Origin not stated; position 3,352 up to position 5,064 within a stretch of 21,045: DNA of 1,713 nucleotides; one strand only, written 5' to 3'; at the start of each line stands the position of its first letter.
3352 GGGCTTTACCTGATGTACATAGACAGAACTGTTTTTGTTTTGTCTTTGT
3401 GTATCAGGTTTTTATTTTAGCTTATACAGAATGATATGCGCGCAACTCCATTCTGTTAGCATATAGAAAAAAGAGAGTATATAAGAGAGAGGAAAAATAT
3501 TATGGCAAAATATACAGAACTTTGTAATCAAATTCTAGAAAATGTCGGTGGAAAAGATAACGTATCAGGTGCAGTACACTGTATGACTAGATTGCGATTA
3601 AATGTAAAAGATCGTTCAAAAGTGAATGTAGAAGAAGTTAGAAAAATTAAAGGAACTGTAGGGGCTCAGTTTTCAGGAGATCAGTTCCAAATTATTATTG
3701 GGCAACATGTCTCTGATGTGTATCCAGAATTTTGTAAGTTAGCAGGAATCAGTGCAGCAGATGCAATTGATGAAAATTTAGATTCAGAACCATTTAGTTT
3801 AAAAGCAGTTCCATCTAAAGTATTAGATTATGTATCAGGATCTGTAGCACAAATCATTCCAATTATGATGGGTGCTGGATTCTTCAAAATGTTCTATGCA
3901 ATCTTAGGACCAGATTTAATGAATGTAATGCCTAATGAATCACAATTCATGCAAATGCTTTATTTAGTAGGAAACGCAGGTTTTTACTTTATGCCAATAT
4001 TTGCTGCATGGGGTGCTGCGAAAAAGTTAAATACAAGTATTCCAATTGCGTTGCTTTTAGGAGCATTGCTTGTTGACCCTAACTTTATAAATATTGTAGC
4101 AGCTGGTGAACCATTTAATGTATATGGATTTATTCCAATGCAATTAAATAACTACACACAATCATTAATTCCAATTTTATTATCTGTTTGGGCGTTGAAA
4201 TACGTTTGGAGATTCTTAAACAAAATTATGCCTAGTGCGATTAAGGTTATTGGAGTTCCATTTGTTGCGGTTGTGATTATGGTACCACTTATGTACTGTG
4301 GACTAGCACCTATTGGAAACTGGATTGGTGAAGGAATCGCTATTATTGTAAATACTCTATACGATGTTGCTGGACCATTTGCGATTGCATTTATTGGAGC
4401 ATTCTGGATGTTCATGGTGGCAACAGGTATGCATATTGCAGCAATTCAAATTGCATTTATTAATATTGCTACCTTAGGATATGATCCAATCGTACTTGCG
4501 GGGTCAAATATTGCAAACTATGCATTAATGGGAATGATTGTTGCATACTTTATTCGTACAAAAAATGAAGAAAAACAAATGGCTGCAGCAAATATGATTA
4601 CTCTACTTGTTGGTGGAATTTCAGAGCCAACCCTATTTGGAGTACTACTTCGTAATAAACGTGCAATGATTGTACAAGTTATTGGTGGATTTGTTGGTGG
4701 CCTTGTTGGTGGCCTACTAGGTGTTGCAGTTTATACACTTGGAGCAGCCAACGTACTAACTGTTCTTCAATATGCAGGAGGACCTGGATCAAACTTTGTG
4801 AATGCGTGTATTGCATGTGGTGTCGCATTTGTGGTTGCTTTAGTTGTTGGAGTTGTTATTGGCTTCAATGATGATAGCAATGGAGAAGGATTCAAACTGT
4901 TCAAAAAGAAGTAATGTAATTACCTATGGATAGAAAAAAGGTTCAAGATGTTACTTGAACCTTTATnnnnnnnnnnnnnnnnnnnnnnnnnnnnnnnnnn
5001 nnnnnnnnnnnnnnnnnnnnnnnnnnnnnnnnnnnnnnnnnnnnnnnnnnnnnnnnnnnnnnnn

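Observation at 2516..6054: PTS EIIBC with no EIIA and no phospho-glycosidase, attached to an ATP-kinase pathway under a separate LacI-type regulator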

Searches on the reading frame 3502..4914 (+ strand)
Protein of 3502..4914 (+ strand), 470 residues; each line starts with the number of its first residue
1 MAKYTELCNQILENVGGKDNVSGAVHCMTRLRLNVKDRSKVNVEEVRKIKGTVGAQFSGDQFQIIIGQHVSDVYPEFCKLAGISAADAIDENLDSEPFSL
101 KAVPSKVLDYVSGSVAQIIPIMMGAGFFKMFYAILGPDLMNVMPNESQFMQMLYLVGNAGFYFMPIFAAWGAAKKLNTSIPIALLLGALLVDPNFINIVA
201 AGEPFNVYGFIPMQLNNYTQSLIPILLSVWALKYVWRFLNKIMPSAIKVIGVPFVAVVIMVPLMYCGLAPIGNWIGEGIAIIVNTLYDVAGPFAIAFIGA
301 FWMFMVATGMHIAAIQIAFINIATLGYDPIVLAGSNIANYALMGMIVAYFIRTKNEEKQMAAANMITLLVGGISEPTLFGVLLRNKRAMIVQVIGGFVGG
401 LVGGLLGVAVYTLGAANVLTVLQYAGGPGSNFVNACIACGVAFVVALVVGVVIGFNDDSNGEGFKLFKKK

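Call 3: search_protein_families(library=pfam, proteins=[window:3502-4914:+])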
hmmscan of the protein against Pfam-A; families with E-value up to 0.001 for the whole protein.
window:3502-4914:+ (470 aa): 2 families
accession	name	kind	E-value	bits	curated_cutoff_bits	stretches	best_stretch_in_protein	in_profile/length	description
PF02378.23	PTS_EIIC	-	9.1e-22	78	30.7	1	117-394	6-316/319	Phosphotransferase system, EIIC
PF00367.25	PTS_EIIB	-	1.2e-15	57.1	27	1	10-42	2-34/34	phosphotransferase system, EIIB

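Call 5: search_protein_families(library=ncbifam, proteins=[window:3502-4914:+])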
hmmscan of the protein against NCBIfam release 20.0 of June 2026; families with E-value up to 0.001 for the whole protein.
window:3502-4914:+ (470 aa): 19 families
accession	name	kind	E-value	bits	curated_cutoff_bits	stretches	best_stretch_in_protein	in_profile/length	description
TIGR01995.1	PTS-II-ABC-beta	subfamily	2.9e-111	372.9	614.7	1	4-459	1-453/618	beta-glucoside-specific PTS transporter subunit IIABC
NF007311.0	PRK09796.1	equivalog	1.7e-83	280.8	722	1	3-458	4-459/485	PTS cellobiose/arbutin/salicin transporter subunit IIBC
TIGR01996.1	PTS-II-BC-sucr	equivalog_domain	4.6e-72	243.1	559.3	1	4-449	2-457/461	sucrose-specific PTS transporter subunit IIBC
NF007335.0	PRK09824.1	equivalog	1.2e-71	242.2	894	1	3-460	2-458/627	PTS beta-glucoside transporter subunit IIABC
TIGR01992.1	PTS-IIBC-Tre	equivalog_domain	5.3e-59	200.3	591.95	1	8-451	4-459/463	PTS system trehalose-specific EIIBC component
NF008236.0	PRK11007.1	equivalog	4.4e-48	164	409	1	8-453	10-460/473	PTS trehalose transporter subunit IIBC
TIGR00852.1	pts-Glc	subfamily_domain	3.7e-36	124.9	291.1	1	157-423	1-272/290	maltose/glucose-specific PTS transporter subunit IIC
NF007152.0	PRK09586.1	equivalog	3e-23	82.8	516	1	5-455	7-463/477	PTS N-acetylmuramic acid transporter subunit IIBC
TIGR02005.1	PTS-IIBC-alpha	subfamily_domain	2.2e-12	46.1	607.3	1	5-78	448-521/524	alpha-glucoside-specific PTS transporter subunit IIBC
NF011497.0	PRK14905.1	equivalog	3.9e-12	46.2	485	1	2-80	273-352/357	triosephosphate isomerase/PTS system glucose/sucrose-specific transporter subunit IIB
TIGR00826.1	EIIB_glc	domain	7.6e-12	45.4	45.75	1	6-49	28-71/88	glucose PTS transporter subunit EIIB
TIGR01998.1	PTS-II-BC-nag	equivalog_domain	5.7e-11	41.8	553.2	1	6-73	403-470/475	N-acetylglucosamine-specific PTS transporter subunit IIBC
NF007255.0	PRK09702.1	equivalog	1.3e-10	41.1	321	1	9-74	74-139/161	PTS sugar transporter subunit IIB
NF007509.0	PRK10110.1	subfamily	2.6e-10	39.3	665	1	9-80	453-524/530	PTS maltose transporter subunit IICB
TIGR02002.1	PTS-II-BC-glcB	equivalog_domain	4.5e-09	35.5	591.8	1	3-72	423-491/502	glucose-specific PTS transporter subunit IIBC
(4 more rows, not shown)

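Call 14: find_encoding_contigs(protein=window:3502-4914:+, flank=10000, max_places=10)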
Protein window:3502-4914:+ (470 aa): no gene with exactly this product is on record in the collection.

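Call 16: find_homologous_proteins(query=window:3502-4914:+, max_evalue=1e-30)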
Query window:3502-4914:+ (470 aa): 1182 proteins with E <= 1e-30 among 8000 candidates; the best 120 are listed.
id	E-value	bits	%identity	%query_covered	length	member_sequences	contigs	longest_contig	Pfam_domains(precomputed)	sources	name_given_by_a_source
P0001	0.0e+0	1024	99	100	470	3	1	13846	PF02378.24,PF00367.26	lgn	-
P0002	2.0e-256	869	81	100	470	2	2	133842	PF02378.24,PF00367.26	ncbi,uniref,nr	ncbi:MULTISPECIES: PTS transporter subunit EIIC [unclassified Breznakia]|uniref:PTS transporter subu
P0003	4.4e-250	849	77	100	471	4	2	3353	PF02378.24,PF00367.26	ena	-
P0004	4.8e-248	842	78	100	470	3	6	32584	PF02378.24,PF00367.26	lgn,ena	-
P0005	3.6e-246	836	77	100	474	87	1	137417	PF02378.24,PF00367.26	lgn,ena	-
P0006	7.5e-245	831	77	99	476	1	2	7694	PF02378.24,PF00367.26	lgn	-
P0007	2.9e-242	823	75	100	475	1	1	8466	PF02378.24,PF00367.26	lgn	-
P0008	3.5e-242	822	76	100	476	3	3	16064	PF02378.24,PF00367.26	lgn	-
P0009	7.9e-240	815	76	100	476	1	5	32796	PF02378.24,PF00367.26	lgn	-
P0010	9.8e-240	814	76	100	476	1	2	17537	PF02378.24,PF00367.26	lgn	-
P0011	1.1e-238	811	76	100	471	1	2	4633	PF02378.24,PF00367.26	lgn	-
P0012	2.7e-238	810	75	100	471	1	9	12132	PF02378.24,PF00367.26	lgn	-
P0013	2.4e-237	807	74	100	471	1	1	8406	PF02378.24,PF00367.26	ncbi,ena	-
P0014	2.9e-236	803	74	100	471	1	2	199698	PF02378.24,PF00367.26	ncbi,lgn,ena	-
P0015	1.4e-235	801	74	100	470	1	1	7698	PF02378.24,PF00367.26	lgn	-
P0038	4.6e-232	789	73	100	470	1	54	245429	PF02378.24,PF00367.26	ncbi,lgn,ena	ncbi:PTS transporter subunit EIIC [Lachnospiraceae bacterium 47-T17]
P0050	2.9e-231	786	75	92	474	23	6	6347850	PF02378.24,PF00367.26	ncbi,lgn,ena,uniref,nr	ncbi:PTS system beta-glucoside-specific EIIBCA component [Eubacterium plexicaudatum ASF492]|uniref:P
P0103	6.7e-214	729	67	100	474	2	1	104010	PF02378.24,PF00367.26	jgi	jgi:beta-glucoside PTS system EIICBA component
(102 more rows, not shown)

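Call 18: find_encoding_contigs(protein=P0001, flank=10000, max_places=3)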
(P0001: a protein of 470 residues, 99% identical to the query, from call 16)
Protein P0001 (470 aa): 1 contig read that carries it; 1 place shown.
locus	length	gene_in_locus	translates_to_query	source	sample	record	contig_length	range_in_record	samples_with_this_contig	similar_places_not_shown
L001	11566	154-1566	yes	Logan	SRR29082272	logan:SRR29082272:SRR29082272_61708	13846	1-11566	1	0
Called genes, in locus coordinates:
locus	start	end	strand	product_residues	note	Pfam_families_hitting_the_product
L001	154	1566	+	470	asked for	PF00367:PTS_EIIB, PF02378:PTS_EIIC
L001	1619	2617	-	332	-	PF00356:LacI (weak), PF00532:Peripla_BP_1, PF13407:Peripla_BP_4, PF13377:Peripla_BP_3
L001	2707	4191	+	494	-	PF20091:Abhydrolase_10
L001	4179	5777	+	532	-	PF16586:DUF5060, PF13204:Apiosidase, PF12904:Collagen_bind_2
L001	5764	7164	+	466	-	PF02952:Fucose_iso_C (weak)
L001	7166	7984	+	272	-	PF00456:Transketolase_N, PF13292:DXP_synthase_N, PF00676:E1_dh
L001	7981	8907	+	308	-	PF02779:Transket_pyr, PF02780:Transketolase_C, PF22613:Transketolase_C_1 (faint), PF17147:PFOR_II (weak)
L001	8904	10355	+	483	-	PF00370:FGGY_N, PF02782:FGGY_C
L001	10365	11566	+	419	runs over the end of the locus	PF13204:Apiosidase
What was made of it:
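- L001 (99% identity) has the same layout as the window, as far as that contig reaches (call 18).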

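Call 19: find_encoding_contigs(protein=P0002, flank=10000, max_places=3)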
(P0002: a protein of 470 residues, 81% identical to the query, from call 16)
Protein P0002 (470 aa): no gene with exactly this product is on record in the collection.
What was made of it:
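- Tried and rejected: Exact-sequence look-ups of the window EIIBC and of the 81%-identical Breznakia homologue found nothing (calls 14, 19).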

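Call 20: find_encoding_contigs(protein=P0005, flank=10000, max_places=3)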
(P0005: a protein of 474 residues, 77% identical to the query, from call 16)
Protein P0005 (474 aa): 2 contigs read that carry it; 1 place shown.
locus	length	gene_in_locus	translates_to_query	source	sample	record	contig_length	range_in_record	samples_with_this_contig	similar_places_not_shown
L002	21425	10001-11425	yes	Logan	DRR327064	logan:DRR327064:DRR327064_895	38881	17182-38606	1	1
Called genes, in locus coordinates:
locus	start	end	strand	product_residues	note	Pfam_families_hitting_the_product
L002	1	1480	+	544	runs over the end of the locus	PF01368:DHH, PF00571:CBS, PF07085:DRTGG, PF00571:CBS, PF02833:DHHA2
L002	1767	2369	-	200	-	PF00990:GGDEF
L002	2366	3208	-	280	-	PF13424:TPR_12 (faint)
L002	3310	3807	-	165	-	-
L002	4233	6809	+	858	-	-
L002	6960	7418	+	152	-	PF00358:PTS_EIIA_1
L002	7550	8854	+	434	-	PF04616:Glyco_hydro_43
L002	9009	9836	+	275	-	PF03123:CAT_RBD, PF00874:PRD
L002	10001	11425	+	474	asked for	PF00367:PTS_EIIB, PF02378:PTS_EIIC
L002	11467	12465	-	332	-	PF00356:LacI, PF00532:Peripla_BP_1, PF13407:Peripla_BP_4, PF13377:Peripla_BP_3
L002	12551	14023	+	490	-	PF20091:Abhydrolase_10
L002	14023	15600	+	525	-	PF16586:DUF5060, PF13204:Apiosidase, PF12904:Collagen_bind_2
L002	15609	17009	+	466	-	PF02952:Fucose_iso_C (weak)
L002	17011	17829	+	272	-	PF00456:Transketolase_N, PF13292:DXP_synthase_N, PF02775:TPP_enzyme_C (faint), PF00676:E1_dh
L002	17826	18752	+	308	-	PF02779:Transket_pyr, PF02780:Transketolase_C, PF17147:PFOR_II (weak)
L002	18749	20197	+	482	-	PF00370:FGGY_N, PF02782:FGGY_C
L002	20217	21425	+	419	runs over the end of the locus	PF13204:Apiosidase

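Call 21: find_encoding_contigs(protein=P0038, flank=10000, max_places=3)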
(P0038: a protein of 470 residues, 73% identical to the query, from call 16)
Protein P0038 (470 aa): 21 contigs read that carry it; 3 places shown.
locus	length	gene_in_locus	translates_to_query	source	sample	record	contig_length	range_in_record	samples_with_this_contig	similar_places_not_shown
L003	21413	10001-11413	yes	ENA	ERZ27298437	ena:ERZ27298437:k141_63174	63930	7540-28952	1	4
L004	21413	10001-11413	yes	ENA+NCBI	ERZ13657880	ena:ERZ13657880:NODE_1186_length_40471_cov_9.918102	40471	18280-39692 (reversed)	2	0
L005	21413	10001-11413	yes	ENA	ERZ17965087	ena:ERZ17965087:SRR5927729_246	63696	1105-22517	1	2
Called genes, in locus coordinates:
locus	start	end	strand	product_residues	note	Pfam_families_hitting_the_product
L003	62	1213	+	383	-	PF01594:AI-2E_transport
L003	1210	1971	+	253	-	PF00702:Hydrolase (faint), PF05116:S6PP (faint), PF08282:Hydrolase_3, PF12710:HAD (faint), PF08282:Hydrolase_3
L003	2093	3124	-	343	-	PF00512:HisKA, PF02518:HATPase_c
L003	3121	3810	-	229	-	PF00072:Response_reg, PF00486:Trans_reg_C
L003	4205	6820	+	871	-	-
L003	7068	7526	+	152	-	PF00358:PTS_EIIA_1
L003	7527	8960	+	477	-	PF04616:Glyco_hydro_43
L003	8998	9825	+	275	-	PF03123:CAT_RBD, PF00874:PRD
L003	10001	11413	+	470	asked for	PF00367:PTS_EIIB, PF02378:PTS_EIIC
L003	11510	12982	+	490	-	PF20091:Abhydrolase_10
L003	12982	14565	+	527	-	PF16586:DUF5060, PF13204:Apiosidase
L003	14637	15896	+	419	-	PF13204:Apiosidase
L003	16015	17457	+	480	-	PF00232:Glyco_hydro_1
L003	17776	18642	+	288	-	PF00702:Hydrolase (faint), PF08282:Hydrolase_3, PF12710:HAD (faint), PF05116:S6PP (weak)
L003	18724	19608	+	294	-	PF00072:Response_reg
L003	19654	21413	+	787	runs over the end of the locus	PF10114:PocR, PF00512:HisKA, PF02518:HATPase_c, PF00072:Response_reg, PF01627:Hpt (weak)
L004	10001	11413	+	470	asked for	PF00367:PTS_EIIB, PF02378:PTS_EIIC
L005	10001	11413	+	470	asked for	PF00367:PTS_EIIB, PF02378:PTS_EIIC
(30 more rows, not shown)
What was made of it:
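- In Lachnospiraceae the hydrolase genes directly follow the EIIBC gene (call 21).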

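Call 22: find_encoding_contigs(protein=P0050, flank=10000, max_places=3)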
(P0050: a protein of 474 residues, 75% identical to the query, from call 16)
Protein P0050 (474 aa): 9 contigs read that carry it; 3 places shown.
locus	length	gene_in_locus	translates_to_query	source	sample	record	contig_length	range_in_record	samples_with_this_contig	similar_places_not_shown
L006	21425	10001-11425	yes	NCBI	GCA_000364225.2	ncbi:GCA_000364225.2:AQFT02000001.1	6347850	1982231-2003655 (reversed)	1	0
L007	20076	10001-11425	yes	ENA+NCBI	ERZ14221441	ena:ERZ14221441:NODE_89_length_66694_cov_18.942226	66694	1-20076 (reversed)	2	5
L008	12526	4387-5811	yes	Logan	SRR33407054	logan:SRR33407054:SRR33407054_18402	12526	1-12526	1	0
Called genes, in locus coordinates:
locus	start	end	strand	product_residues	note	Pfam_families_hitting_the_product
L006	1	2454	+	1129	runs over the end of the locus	PF00535:Glycos_transf_2, PF10111:Glyco_tranf_2_2 (weak), PF13641:Glyco_tranf_2_3, PF14393:DUF4422, PF01501:Glyco_transf_8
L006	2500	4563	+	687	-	PF00884:Sulfatase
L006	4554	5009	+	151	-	-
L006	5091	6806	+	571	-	PF09820:AAA-ATPase_like, PF08011:PDDEXK_9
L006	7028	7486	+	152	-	PF00358:PTS_EIIA_1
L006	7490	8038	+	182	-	PF04616:Glyco_hydro_43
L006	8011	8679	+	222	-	PF04616:Glyco_hydro_43 (weak)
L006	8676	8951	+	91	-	-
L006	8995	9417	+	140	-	PF03123:CAT_RBD, PF00874:PRD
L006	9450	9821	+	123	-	PF00874:PRD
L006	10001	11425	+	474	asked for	PF00367:PTS_EIIB, PF02378:PTS_EIIC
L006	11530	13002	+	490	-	PF20091:Abhydrolase_10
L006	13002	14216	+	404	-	PF16586:DUF5060, PF13204:Apiosidase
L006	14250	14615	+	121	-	PF12904:Collagen_bind_2 (weak)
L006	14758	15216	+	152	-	PF13204:Apiosidase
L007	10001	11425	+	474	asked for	PF00367:PTS_EIIB, PF02378:PTS_EIIC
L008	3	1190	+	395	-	?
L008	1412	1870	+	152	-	PF00358:PTS_EIIA_1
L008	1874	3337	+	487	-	PF04616:Glyco_hydro_43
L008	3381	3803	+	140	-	PF03123:CAT_RBD, PF00874:PRD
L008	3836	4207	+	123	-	PF00874:PRD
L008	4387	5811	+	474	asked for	PF00367:PTS_EIIB, PF02378:PTS_EIIC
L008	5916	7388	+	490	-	PF20091:Abhydrolase_10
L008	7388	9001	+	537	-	PF16586:DUF5060, PF13204:Apiosidase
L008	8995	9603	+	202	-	PF13204:Apiosidase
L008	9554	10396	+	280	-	PF02782:FGGY_C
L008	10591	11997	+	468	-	PF01645:Glu_synthase, PF01070:FMN_dh (weak)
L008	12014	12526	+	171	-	?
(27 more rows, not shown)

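Call 23: find_encoding_contigs(protein=P0103, flank=10000, max_places=3)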
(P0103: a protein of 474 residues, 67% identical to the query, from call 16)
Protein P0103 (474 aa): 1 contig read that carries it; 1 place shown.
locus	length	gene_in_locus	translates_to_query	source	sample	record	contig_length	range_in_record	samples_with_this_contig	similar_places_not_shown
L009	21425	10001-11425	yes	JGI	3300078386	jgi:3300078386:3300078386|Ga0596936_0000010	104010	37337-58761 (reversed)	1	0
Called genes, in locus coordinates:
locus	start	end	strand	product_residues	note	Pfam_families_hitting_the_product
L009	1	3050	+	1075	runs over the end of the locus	PF08124:Lyase_8_N, PF02278:Lyase_8, PF02884:Lyase_8_C, PF07554:FIVAR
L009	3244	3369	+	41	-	-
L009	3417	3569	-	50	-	PF13451:zf_Tbcl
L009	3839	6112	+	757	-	PF16656:Pur_ac_phosph_N, PF00149:Metallophos, PF07554:FIVAR (weak)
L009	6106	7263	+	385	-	PF07907:YibE_F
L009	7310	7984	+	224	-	PF04203:Sortase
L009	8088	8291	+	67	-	-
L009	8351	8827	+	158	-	-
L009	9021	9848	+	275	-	PF03123:CAT_RBD, PF00874:PRD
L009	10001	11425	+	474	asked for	PF00367:PTS_EIIB, PF02378:PTS_EIIC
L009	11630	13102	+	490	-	PF20091:Abhydrolase_10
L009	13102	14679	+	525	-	PF16586:DUF5060, PF13204:Apiosidase, PF12904:Collagen_bind_2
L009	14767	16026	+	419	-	PF13204:Apiosidase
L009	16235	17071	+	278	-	PF13292:DXP_synthase_N, PF00456:Transketolase_N, PF00676:E1_dh, PF09364:XFP_N (weak)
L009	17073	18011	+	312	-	PF02779:Transket_pyr, PF02780:Transketolase_C, PF22613:Transketolase_C_1 (weak)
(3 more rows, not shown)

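Call 43: find_related_loci(query=window:3502-4914:+, collection=genome_contigs, flank=10000)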
Query window:3502-4914:+ (470 aa) in genome_contigs; peptide patterns used: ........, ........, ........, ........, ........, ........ (x = any residue, [..] = any of these).
67 stretches matched a pattern; 23 encode a relative of the query (tblastn E <= 1e-3); 23 distinct loci.
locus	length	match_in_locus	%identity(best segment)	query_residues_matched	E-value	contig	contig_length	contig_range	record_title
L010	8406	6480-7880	74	1-470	0e+0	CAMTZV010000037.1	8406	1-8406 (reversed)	MAG TPA_asm: uncultured bacterium isolate SRR14038232_bin.55_metawrap_v1.3_MAG genome assembly, contig: NODE.8309_length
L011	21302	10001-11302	75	1-433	0e+0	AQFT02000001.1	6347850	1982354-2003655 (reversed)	Eubacterium plexicaudatum ASF492 C823_01, whole genome shotgun sequence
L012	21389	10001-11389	71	1-465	0e+0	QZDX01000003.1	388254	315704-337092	Bacterium 1XD21-13 strain 1XD21-13 Scaffold3_1, whole genome shotgun sequence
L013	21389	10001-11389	72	1-465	0e+0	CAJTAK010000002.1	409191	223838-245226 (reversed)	Clostridia bacterium isolate A46_38.BP.DSS genome assembly, contig: MGBC000058.2, whole genome shotgun sequence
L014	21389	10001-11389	72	1-465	0e+0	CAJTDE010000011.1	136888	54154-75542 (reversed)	Clostridia bacterium isolate B52_52_BC_H genome assembly, contig: MGBC000113.11, whole genome shotgun sequence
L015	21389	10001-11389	71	1-465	0e+0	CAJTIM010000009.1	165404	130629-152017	Clostridia bacterium isolate B90_2 genome assembly, contig: MGBC000266.9, whole genome shotgun sequence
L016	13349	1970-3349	67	1-458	0e+0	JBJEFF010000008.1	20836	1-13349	MAG: Allobaculum sp. isolate LOHA28_bin.020 NODE_1106_length_20836_cov_9.425581, whole genome shotgun sequence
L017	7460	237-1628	59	1-460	0e+0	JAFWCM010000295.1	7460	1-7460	MAG: Solobacterium sp. isolate RGIG5614 Sheep_Duodenum-2__c281426, whole genome shotgun sequence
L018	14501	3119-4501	61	1-457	0e+0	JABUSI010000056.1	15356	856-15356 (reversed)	MAG: Erysipelotrichaceae bacterium isolate MAG9 c_000000001415, whole genome shotgun sequence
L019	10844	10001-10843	75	1-281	2e-148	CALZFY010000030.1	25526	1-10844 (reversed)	MAG: uncultured Lachnoclostridium sp. isolate SRR3176534_bin.24_metaWRAP_v1.3_MAG genome assembly, contig: ERZ8974731.73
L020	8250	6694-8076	47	3-457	3e-134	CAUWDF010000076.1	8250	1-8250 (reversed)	MAG: uncultured Bulleidia sp. isolate SRS10476996__bin120 genome assembly, contig: SRS10476996_NODE_6457_length_8250_cov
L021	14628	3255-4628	46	3-460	3e-131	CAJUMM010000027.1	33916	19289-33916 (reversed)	MAG TPA_asm: uncultured Lachnospiraceae bacterium isolate MGBC154005 genome assembly, contig: MGBC154005.27, whole genom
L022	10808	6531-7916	40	1-460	2e-101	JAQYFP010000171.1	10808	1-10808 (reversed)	MAG: Erysipelotrichaceae bacterium isolate SUG1822 k141_2516870, whole genome shotgun sequence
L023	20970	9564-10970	42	6-462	4e-98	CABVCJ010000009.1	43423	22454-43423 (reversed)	MAG TPA_asm: uncultured Collinsella sp. isolate MGYG-HGUT-04597 genome assembly, contig: GUT_GENOME284344_9, whole genom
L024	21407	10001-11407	42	6-462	4e-98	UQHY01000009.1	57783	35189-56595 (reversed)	uncultured Collinsella sp. isolate UMGS301 genome assembly, contig: NODE_230_length_57783_cov_24.0742, whole genome shot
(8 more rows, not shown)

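Call 85: search_protein_families(library=ncbifam, proteins=[L003:4205-6820:+, L003:7068-7526:+, L003:7527-8960:+, L003:16015-17457:+], max_evalue=0.00001)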
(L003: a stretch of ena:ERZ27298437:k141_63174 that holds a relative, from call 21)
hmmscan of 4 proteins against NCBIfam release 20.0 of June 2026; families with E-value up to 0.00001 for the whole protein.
L003:4205-6820:+ (871 aa): 2 families
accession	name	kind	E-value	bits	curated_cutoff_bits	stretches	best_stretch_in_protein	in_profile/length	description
NF049897.1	AlphaRhamBT4145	equivalog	3.6e-19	68.3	1300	1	669-843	677-850/897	alpha-L-rhamnosidase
NF045579.1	rhamnoside_JR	domain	2e-11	44.1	50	1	767-839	34-111/123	glycosylhydrolase-like jelly roll fold domain-containing protein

L003:7068-7526:+ (152 aa): 5 families
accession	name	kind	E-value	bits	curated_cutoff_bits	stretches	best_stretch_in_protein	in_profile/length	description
TIGR01995.1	PTS-II-ABC-beta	subfamily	3.3e-49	167.9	614.7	1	10-130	471-591/618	beta-glucoside-specific PTS transporter subunit IIABC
TIGR00830.1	PTBA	subfamily_domain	2e-43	147.2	97.5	1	12-130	1-119/121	glucose PTS transporter subunit IIA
NF006962.0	PRK09439.1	equivalog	2.3e-39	134.8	212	1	8-151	19-163/169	PTS glucose transporter subunit IIA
NF007335.0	PRK09824.1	equivalog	5.3e-36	124.4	894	1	7-148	476-619/627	PTS beta-glucoside transporter subunit IIABC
NF007608.0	PRK10255.1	equivalog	4.6e-28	98.1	1010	1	11-130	500-619/648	PTS N-acetyl glucosamine transporter subunit IIABC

L003:7527-8960:+ (477 aa): 1 family
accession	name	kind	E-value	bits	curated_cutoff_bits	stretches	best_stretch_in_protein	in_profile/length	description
NF053746.1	NdoAlphArabAbnB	equivalog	1.3e-06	27.5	750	0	26-159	21-162/446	arabinan endo-1,5-alpha-L-arabinosidase AbnB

L003:16015-17457:+ (480 aa): 8 families
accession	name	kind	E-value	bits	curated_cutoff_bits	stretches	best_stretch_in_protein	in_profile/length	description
NF007154.0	PRK09589.1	subfamily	1.1e-185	617.9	624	1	1-479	1-476/476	6-phospho-beta-glucosidase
NF011589.0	PRK15014.1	subfamily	8.6e-181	602.3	686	1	4-479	6-477/477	6-phospho-beta-glucosidase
NF007356.0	PRK09852.1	subfamily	6.9e-179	595.5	623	1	1-479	1-473/474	6-phospho-beta-glucosidase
NF007158.0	PRK09593.1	subfamily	1.1e-177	591.6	639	1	3-479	5-477/478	6-phospho-beta-glucosidase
TIGR03356.1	BGL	equivalog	8e-86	288.6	478.5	1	5-468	2-427/427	GH1 family beta-glucosidase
NF010036.0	PRK13511.1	subfamily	3.6e-79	266.5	610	1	3-474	4-465/469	6-phospho-beta-galactosidase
TIGR01233.1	lacG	equivalog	1.4e-66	225.4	561.2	1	4-474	4-468/472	6-phospho-beta-galactosidase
NF041004.1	Beta_gal_BgaS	equivalog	6.3e-26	90.9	475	1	338-449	344-445/479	beta-galactosidase BgaS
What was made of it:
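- GH43 and rhamnosidase-like genes in relatives would also fit pectic fragments (calls 20, 85).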
